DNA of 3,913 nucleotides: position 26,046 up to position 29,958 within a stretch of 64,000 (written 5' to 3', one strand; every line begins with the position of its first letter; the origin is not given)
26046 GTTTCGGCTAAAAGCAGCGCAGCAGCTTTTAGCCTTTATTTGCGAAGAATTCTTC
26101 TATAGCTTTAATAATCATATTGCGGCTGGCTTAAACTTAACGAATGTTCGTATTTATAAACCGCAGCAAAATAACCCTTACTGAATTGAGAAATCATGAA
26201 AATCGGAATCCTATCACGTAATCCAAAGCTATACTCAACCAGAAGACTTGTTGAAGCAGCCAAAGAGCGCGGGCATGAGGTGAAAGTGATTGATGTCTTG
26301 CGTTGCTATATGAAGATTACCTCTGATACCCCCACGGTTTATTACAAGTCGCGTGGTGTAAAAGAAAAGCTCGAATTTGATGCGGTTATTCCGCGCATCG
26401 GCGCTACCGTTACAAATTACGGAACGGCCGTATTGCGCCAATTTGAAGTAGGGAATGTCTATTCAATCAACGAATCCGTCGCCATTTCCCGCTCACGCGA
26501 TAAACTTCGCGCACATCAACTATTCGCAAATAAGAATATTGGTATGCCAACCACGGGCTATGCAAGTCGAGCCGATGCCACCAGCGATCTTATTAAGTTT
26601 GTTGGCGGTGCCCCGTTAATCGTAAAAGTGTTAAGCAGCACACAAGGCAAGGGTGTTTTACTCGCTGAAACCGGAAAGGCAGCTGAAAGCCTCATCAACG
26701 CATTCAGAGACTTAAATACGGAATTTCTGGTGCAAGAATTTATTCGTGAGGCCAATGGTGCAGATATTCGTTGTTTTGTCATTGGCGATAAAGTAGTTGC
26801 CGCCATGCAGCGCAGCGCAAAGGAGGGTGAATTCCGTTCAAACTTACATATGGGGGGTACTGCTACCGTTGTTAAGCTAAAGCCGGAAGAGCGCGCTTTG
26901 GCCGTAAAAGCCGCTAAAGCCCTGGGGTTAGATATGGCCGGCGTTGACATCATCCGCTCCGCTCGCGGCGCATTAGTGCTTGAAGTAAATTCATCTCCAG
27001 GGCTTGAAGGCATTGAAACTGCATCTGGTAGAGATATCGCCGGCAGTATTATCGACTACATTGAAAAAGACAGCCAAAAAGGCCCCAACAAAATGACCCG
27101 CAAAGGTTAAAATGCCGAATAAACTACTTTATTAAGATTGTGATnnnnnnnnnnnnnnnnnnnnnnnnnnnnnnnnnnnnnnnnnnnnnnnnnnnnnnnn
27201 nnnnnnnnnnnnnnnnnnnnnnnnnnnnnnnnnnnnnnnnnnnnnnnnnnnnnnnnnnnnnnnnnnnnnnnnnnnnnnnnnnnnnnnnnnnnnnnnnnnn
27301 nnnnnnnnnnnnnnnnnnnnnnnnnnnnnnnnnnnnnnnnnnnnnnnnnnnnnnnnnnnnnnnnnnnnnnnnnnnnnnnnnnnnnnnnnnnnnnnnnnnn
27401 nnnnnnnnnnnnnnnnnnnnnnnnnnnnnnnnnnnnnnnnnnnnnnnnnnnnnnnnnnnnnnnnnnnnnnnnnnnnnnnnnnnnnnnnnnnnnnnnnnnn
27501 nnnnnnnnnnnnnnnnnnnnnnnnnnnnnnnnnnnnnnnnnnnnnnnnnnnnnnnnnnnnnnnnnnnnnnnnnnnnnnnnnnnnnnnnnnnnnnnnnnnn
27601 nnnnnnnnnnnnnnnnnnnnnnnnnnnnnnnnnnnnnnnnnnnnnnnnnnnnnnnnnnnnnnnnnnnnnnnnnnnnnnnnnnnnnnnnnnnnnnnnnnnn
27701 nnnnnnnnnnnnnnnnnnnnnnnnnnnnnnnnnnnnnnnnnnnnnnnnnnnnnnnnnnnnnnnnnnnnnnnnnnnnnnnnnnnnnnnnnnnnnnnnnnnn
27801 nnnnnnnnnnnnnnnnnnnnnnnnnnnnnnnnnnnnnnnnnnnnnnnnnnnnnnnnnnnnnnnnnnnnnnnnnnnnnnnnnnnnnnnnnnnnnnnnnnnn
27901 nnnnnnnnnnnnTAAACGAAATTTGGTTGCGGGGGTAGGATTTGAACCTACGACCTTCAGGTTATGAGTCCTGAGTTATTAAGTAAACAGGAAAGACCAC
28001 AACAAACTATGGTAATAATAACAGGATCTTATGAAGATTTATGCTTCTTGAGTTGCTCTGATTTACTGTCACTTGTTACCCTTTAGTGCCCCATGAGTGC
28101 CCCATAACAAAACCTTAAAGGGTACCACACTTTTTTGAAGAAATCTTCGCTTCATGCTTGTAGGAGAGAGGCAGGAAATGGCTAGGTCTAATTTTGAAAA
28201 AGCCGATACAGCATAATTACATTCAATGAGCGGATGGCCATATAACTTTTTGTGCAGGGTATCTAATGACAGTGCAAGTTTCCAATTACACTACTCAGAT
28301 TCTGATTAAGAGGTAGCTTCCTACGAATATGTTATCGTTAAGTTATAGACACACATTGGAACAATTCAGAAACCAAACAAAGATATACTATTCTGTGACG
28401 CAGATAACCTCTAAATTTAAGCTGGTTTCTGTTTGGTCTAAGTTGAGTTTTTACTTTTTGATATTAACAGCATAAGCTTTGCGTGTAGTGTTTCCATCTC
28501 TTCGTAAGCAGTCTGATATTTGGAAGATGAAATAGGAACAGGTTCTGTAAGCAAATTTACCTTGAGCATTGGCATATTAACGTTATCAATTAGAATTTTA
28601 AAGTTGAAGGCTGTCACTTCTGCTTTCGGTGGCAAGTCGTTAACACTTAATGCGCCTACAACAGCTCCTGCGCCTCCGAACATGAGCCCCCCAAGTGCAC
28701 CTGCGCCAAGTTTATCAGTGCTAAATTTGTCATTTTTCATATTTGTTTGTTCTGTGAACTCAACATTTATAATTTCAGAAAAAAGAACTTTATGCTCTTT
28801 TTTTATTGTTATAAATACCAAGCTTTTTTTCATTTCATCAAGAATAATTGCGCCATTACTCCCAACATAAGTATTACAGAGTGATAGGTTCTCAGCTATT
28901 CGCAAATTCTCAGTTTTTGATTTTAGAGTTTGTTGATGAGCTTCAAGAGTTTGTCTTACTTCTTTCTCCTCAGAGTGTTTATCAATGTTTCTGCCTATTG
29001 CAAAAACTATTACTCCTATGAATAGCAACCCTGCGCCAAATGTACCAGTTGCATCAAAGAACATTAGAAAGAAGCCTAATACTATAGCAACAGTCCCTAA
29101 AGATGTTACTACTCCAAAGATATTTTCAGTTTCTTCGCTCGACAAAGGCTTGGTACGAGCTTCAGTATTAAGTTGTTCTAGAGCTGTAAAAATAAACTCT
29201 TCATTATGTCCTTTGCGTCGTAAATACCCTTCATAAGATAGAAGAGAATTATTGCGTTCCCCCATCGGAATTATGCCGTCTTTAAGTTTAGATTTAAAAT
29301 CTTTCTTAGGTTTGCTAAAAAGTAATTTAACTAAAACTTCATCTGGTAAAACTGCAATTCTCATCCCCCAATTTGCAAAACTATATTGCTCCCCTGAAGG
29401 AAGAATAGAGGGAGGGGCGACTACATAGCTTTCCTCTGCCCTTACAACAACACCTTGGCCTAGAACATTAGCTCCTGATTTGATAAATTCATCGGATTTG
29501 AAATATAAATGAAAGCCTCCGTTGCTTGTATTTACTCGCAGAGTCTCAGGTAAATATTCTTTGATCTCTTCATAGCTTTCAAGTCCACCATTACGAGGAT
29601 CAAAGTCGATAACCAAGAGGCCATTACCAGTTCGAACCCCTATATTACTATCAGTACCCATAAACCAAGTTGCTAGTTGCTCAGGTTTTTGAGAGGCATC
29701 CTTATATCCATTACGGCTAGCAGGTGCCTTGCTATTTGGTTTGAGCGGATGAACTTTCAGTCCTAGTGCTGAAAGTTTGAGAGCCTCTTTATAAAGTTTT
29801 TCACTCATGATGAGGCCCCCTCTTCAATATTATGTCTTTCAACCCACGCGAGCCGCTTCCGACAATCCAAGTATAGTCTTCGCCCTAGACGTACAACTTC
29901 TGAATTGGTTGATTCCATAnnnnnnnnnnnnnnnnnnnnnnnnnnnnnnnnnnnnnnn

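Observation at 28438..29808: Partial copy of the island's PrimPol-PriCT module fused to two TM helices and a glycine-zipper domain: candidate membrane-acting sensor/effector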

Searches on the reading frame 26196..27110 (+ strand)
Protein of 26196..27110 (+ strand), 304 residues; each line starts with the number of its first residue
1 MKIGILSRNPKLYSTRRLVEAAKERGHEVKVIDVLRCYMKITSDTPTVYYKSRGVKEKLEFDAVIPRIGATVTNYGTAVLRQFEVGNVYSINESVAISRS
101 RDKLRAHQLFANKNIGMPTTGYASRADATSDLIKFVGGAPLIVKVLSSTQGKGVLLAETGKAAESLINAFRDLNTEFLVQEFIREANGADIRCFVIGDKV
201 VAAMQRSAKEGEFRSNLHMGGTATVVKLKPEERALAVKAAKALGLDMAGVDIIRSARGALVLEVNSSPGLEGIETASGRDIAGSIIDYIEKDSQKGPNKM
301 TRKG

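Call 69: list_cluster_members(proteins=[window:26196-27110:+, window:6929-10135:+, window:38255-39658:+, window:33509-34570:-, window:35216-36352:-])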
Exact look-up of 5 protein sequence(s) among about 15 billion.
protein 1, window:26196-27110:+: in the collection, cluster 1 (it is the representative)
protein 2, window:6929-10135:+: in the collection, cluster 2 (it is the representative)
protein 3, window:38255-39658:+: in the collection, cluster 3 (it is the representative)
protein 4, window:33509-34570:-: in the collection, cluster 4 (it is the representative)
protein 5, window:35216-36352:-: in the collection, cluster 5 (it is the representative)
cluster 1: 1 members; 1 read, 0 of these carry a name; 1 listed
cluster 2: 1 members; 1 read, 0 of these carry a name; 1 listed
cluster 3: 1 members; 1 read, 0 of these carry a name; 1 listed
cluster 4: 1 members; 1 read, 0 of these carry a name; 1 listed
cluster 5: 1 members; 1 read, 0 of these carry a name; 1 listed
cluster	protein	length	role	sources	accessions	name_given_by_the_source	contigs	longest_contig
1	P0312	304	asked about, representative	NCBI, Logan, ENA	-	-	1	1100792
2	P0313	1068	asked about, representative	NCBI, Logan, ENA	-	-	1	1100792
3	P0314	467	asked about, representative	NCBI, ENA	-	-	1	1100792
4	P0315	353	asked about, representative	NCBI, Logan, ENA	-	-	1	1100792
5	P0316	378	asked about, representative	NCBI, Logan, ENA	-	-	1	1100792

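Call 70: find_encoding_contigs(protein=P0314, flank=1000, max_places=3)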
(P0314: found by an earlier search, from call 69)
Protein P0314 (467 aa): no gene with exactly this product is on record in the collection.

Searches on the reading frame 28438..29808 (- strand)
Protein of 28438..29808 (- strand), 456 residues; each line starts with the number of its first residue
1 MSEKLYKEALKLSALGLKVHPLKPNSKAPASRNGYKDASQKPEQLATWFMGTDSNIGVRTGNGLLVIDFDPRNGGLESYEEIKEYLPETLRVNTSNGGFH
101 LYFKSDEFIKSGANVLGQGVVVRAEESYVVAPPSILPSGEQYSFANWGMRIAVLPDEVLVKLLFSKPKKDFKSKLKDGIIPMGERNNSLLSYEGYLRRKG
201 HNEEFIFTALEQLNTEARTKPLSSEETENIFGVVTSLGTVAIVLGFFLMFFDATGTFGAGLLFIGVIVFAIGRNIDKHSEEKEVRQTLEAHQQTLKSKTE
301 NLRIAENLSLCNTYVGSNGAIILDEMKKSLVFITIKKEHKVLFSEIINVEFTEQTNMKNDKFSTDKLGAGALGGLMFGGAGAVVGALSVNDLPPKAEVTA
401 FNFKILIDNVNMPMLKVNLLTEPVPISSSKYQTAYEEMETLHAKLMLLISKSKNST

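Call 4: search_protein_families(library=pfam, proteins=[window:28438-29808:-], max_evalue=0.01)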
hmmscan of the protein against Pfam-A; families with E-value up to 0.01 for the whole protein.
window:28438-29808:- (456 aa): 2 families
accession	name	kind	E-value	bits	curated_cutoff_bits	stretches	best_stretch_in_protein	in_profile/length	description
PF09250.16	Prim-Pol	-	3.6e-32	112.4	22.8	1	9-156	1-157/158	Bifunctional DNA primase/polymerase, N-terminal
PF08708.16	PriCT_1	-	0.00014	21.8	21.1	1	176-230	4-57/67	Primase C terminal 1 (PriCT-1)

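Call 6: find_homologous_proteins(query=window:28438-29808:-)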
Query window:28438-29808:- (456 aa): 50 proteins with E <= 0.001 among 8000 candidates.
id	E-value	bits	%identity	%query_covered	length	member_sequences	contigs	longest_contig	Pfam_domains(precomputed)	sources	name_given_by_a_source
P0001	6.5e-297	1002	100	100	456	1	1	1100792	PF27000.1,PF09250.17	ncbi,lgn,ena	-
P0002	9.3e-93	330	65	51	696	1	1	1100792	PF19263.6,PF09250.17,PF08706.17,PF08708.17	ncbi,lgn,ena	-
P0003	1.6e-49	187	76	27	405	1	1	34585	PF09250.17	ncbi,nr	ncbi:MAG: bifunctional DNA primase/polymerase [Rickettsiales bacterium]|nr:bifunctional DNA primase/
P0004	3.7e-28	117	41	46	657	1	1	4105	PF09250.17,PF13481.13,PF08708.17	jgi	jgi:hypothetical protein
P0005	1.6e-27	115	39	49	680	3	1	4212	PF19263.6,PF09250.17,PF08706.17,PF08708.17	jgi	-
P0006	3.4e-25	107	34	50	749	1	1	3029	PF09250.17,PF08708.17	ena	-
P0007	1.5e-24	105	38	45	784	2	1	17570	PF12307.14,PF09250.17,PF08708.17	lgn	-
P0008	2.8e-24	104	35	46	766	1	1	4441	PF12307.14,PF09250.17,PF08708.17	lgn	-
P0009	1.2e-23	102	33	49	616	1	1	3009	PF09250.17,PF13481.13,PF08708.17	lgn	-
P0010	3.6e-21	94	33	51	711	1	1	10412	PF09250.17,PF08708.17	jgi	jgi:hypothetical protein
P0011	4.9e-21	93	36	52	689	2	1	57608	PF19263.6,PF09250.17,PF08706.17,PF08708.17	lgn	-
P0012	5.9e-20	90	37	42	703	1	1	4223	PF12307.14,PF09250.17,PF08708.17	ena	-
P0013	6.4e-20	90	37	42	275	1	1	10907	PF09250.17,PF08708.17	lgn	-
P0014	1.3e-19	89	31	51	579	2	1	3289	PF06745.20,PF03796.22,PF09250.17,PF13481.13,PF08708.17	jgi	jgi:hypothetical protein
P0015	2.8e-19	88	42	34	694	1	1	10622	PF08707.17,PF09250.17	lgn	-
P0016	8.2e-19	86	34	49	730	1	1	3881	PF09250.17,PF13481.13,PF08708.17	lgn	-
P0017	1.1e-18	86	33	46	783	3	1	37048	PF13148.12,PF09250.17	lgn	-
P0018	1.1e-18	86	35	44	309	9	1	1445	PF09250.17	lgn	-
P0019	3.2e-18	84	40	30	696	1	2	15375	PF08707.17,PF09250.17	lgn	-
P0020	5.7e-17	80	42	32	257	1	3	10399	PF09250.17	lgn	-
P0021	8.2e-17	79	40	31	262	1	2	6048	PF08707.17,PF09250.17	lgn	-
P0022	1.1e-16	79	39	31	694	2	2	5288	PF08707.17,PF09250.17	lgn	-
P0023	2.0e-16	78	35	49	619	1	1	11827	PF09250.17,PF08708.17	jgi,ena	-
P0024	2.6e-16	78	35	47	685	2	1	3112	PF09250.17,PF13481.13,PF08708.17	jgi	-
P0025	3.2e-16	78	39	35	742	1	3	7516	PF19263.6,PF09250.17,PF08706.17,PF03288.23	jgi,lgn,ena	jgi:putative DNA primase/helicase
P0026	4.2e-16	77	39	36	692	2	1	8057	PF13148.12,PF09250.17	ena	-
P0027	4.2e-16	77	32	50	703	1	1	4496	PF19263.6,PF09250.17,PF08706.17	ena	-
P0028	5.9e-16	77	37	35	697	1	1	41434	PF08707.17,PF09250.17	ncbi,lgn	-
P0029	6.3e-16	77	42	32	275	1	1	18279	PF09250.17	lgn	-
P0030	1.1e-15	76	41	32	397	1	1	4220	PF09250.17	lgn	-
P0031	1.5e-15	75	30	45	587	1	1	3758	PF09250.17,PF13481.13,PF08708.17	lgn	-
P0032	1.7e-15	75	39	34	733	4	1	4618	PF13148.12,PF08707.17,PF09250.17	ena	-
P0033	4.8e-15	74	32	50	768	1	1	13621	PF19263.6,PF09250.17,PF08706.17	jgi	jgi:putative DNA primase/helicase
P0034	7.4e-15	73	32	51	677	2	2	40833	PF19263.6,PF09250.17,PF08706.17,PF08708.17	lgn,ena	-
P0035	9.5e-15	73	34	30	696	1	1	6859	PF08707.17,PF09250.17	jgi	jgi:hypothetical protein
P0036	1.3e-14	72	39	30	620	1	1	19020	PF09250.17,PF13481.13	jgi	-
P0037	5.9e-14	70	37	34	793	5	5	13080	PF06745.20,PF03796.22,PF09250.17,PF13481.13,PF20720.4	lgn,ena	-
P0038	2.0e-13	68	38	34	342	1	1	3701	PF09250.17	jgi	jgi:hypothetical protein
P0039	5.2e-13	67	38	30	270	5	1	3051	PF09250.17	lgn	-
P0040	1.0e-12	66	34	35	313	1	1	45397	PF09250.17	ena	-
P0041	3.0e-12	64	30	51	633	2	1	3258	PF09250.17,PF13481.13,PF08708.17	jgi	-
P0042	3.4e-12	64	39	30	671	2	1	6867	PF09250.17,PF13481.13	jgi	jgi:hypothetical protein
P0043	3.3e-11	61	31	49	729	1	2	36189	PF19263.6,PF09250.17,PF08706.17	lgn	-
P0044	2.4e-10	58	31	50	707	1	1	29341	PF09250.17,PF08708.17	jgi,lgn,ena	-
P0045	2.7e-10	58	33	41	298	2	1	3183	PF09250.17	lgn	-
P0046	3.0e-10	58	35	36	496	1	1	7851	PF09250.17,PF13362.13,PF23639.2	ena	-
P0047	4.2e-9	54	30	35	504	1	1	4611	PF09250.17,PF08708.17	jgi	jgi:hypothetical protein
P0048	1.3e-8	52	36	36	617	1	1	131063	PF09250.17,PF13481.13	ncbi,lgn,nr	ncbi:MAG: bifunctional DNA primase/polymerase [Vampirovibrionales bacterium]|nr:bifunctional DNA pri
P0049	5.6e-7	47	29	46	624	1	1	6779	PF09250.17,PF13481.13,PF08708.17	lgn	-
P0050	3.9e-4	38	36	20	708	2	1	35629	PF08707.17,PF09250.17,PF13481.13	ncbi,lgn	-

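Call 11: search_protein_families(library=ncbifam, proteins=[window:28438-29808:-], max_evalue=10)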
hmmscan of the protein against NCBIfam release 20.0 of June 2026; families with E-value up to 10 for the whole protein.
window:28438-29808:- (456 aa): 0 families

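Call 24: find_encoding_contigs(protein=P0001, flank=10000, max_places=4)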
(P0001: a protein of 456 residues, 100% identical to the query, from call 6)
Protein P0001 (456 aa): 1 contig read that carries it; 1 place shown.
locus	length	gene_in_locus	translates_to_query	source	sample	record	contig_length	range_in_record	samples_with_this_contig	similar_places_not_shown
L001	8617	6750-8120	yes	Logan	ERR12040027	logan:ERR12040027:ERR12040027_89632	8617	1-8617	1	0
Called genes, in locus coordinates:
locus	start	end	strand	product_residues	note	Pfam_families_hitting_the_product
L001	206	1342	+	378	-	PF28530:DUF8426 (weak)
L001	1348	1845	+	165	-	-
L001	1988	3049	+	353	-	PF24624:Int_N (weak), PF00589:Phage_integrase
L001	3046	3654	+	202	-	-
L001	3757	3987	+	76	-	-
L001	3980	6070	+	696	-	PF09250:Prim-Pol, PF08708:PriCT_1, PF08706:D5_N, PF19263:DUF5906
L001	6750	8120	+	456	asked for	PF09250:Prim-Pol, PF27000:PH_gly_zipper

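Call 25: find_encoding_contigs(protein=P0003, flank=10000, max_places=4)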
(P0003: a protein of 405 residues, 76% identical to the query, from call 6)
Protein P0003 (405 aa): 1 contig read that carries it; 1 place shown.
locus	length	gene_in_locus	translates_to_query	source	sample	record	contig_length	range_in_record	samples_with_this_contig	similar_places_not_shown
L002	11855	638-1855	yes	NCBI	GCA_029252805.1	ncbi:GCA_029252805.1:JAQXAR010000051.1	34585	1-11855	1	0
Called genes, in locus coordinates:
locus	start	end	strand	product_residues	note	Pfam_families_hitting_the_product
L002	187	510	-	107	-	PF00239:Resolvase (weak)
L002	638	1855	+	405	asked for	PF09250:Prim-Pol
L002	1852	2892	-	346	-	PF04313:HSDR_N, PF18766:SWI2_SNF2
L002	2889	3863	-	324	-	PF12358:DUF3644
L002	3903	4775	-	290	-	PF01420:Methylase_S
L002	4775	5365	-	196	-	PF09509:Hypoth_Ymh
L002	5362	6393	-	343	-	PF13310:Virulence_RhuM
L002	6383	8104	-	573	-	PF12161:HsdM_N, PF02384:N6_Mtase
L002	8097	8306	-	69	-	PF12728:HTH_17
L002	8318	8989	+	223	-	PF13532:2OG-FeII_Oxy_2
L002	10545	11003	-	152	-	PF07120:DUF1376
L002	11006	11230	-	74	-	PF12728:HTH_17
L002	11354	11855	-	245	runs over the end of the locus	-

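Call 26: find_related_loci(query=window:28438-29808:-, collection=genome_contigs, flank=10000)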
Query window:28438-29808:- (456 aa) in genome_contigs; peptide patterns used: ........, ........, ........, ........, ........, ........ (x = any residue, [..] = any of these).
35 stretches matched a pattern, but none encodes a relative of the query by tblastn (E <= 1e-3).

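Call 29: predict_structure(protein=window:28438-29808:-)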
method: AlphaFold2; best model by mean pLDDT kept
length: 456 residues; sequences in the alignment: 1
mean_pLDDT: 34.3   pTM: 0.22
mean pLDDT of the five models: 34.3, 34.0, 32.7, 32.4, 28.6
residues with pLDDT >= 90: 0; 70-90: 0; 50-70: 15; < 50: 441
segments of 3 or more residues with pLDDT < 50: 1-6, 8-242, 250-265, 269-428, 430-432, 441-456
pLDDT, mean of each block of 10 residues (from residue 1): 46 41 37 34 36 38 42 36 38 30 34 32 27 27 25 30 33 36 30 43 44 40 35 35 53 44 48 38 35 31 27 25 29 28 28 23 24 24 23 24 27 33 39 48 44 31
secondary structure, 60 per line:
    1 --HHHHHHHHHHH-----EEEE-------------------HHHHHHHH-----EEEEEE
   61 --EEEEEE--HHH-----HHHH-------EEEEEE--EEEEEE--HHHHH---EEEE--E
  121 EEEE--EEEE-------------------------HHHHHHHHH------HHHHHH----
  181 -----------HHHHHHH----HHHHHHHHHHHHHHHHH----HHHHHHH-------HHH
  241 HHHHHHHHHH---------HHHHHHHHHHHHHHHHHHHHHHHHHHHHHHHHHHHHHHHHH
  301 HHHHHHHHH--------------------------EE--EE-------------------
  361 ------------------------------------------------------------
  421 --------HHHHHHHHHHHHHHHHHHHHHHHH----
elements in order: H3-13 E19-22 H42-49 E55-60 E63-68 H79-82 E90-95 E98-103 H106-110 E114-117 E120-124 E127-130 H156-164 H171-176 H192-198 H203-219 H224-230 H238-250 H260-309 H429-452

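Call 32: search_protein_families(library=padloc, proteins=[window:28438-29808:-], max_evalue=0.01)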
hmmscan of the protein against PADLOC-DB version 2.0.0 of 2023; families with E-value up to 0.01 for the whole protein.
window:28438-29808:- (456 aa): 0 families

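Call 33: search_protein_families(library=phrogs, proteins=[window:28438-29808:-], max_evalue=0.01)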
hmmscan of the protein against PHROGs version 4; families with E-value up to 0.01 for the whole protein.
window:28438-29808:- (456 aa): 12 families
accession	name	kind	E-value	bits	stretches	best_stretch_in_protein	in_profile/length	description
phrog_5177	-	DNA, RNA and nucleotide metabolism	8.1e-19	68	1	3-154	18-179/876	DNA polymerase/primase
phrog_1156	-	DNA, RNA and nucleotide metabolism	3.8e-18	66.4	1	6-148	14-169/855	DNA primase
phrog_5852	-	DNA, RNA and nucleotide metabolism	4.8e-18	66.4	1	8-145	69-228/242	DNA polymerase/primase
phrog_695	-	DNA, RNA and nucleotide metabolism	2.9e-17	63.7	1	4-231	7-261/704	DNA polymerase/primase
phrog_888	-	unknown function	2.1e-12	48.4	1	276-454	52-225/271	-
phrog_3022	-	DNA, RNA and nucleotide metabolism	6.3e-11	42.4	1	33-140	55-162/788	DNA primase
phrog_906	-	DNA, RNA and nucleotide metabolism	7.5e-11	42.5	1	27-146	77-230/872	DNA polymerase/primase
phrog_27819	-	unknown function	3e-09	37.9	1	246-421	17-193/239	-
phrog_17658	-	unknown function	1.5e-05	26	1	310-389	27-104/176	-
phrog_10729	-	DNA, RNA and nucleotide metabolism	0.00026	20.3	1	9-158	18-173/722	DNA polymerase/primase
phrog_12025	-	unknown function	0.0029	18.6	1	364-388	60-84/193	-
phrog_6682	-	DNA, RNA and nucleotide metabolism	0.0078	17.3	0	257-303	5-51/129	GP16.7-like replication protein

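Call 35: list_cluster_members(proteins=[P0001, P0002, P0051, P0053, P0064])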
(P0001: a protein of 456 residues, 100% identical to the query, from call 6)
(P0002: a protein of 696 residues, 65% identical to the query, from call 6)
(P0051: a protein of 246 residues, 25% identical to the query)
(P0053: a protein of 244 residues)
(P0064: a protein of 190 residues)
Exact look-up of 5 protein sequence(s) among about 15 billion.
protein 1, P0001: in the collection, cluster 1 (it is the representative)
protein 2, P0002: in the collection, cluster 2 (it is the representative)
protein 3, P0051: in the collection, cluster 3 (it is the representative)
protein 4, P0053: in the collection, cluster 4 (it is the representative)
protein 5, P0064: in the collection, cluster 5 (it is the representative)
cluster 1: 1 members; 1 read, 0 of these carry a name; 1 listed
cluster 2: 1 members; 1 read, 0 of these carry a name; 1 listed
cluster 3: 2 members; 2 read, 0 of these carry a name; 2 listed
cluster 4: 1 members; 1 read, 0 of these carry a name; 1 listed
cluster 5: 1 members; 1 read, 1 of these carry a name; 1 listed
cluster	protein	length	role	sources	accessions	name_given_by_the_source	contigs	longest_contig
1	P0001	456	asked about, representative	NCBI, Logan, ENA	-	-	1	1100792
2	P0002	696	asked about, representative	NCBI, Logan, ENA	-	-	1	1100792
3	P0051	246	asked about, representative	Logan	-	-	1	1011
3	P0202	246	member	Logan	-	-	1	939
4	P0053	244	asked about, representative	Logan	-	-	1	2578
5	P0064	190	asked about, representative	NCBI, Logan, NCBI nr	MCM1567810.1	MAG: hypothetical protein NC238_18025 [Dehalobacter sp.] | hypothetical protein [Dehalobacter sp.]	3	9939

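Call 59: search_protein_families(library=pfam, proteins=[P0003], max_evalue=1)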
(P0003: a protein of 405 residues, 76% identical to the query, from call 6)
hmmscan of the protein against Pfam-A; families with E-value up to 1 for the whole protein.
P0003 (405 aa): 2 families
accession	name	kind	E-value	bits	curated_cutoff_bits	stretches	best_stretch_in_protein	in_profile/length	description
PF09250.16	Prim-Pol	-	2.8e-24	86.8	22.8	1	287-405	1-128/158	Bifunctional DNA primase/polymerase, N-terminal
PF13289.12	SIR2_2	-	7.5e-05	23.3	24.5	1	147-278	3-98/141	SIR2-like domain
